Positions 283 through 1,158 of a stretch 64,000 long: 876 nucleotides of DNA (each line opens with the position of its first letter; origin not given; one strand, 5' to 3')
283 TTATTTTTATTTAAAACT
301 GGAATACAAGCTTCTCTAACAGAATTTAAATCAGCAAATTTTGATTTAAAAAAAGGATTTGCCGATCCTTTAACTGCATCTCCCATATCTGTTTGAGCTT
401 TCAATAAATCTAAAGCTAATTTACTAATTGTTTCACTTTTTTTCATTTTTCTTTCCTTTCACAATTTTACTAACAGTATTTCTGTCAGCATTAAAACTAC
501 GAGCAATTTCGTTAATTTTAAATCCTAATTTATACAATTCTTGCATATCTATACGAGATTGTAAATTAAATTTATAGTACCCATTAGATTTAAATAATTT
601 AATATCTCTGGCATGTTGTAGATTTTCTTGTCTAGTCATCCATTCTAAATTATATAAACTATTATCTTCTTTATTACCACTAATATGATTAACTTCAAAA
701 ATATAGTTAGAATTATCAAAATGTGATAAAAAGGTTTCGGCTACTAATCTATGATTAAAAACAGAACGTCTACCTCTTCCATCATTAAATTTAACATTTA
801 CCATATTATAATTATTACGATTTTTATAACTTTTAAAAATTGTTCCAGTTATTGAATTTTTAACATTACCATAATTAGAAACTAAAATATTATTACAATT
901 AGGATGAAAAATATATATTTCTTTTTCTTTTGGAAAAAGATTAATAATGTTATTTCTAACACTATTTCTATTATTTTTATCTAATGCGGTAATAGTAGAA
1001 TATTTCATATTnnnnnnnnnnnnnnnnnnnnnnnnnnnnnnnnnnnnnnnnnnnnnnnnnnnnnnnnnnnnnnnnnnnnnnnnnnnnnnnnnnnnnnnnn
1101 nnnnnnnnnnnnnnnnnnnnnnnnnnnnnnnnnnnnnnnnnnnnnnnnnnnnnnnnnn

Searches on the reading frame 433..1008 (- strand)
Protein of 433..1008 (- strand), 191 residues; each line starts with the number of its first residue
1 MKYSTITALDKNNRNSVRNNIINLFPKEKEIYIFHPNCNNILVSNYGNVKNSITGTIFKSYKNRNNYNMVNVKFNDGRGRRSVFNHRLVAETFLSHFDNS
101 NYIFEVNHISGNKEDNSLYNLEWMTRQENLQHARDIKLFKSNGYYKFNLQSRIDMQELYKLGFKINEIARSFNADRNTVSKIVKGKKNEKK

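Call 21: find_related_loci(query=window:433-1008:-, collection=viral_contigs, flank=10000)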
Query window:433-1008:- (191 aa) in viral_contigs; peptide patterns used: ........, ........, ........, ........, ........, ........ (x = any residue, [..] = any of these).
14 stretches matched a pattern, but none encodes a relative of the query by tblastn (E <= 1e-3).

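Call 25: find_encoding_contigs(protein=window:433-1008:-, flank=10000, max_places=4)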
Protein window:433-1008:- (191 aa): 2 contigs read that carry it; 2 places shown.
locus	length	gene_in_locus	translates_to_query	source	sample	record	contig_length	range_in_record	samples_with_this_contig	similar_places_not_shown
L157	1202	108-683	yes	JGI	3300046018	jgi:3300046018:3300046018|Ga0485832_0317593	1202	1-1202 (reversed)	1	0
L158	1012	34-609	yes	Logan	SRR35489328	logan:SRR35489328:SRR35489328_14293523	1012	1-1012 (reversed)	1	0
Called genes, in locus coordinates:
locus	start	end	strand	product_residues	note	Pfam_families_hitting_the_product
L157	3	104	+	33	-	?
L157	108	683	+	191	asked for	PF13392:HNH_3 (weak)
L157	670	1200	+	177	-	?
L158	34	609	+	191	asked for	PF13392:HNH_3 (weak)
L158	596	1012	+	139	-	?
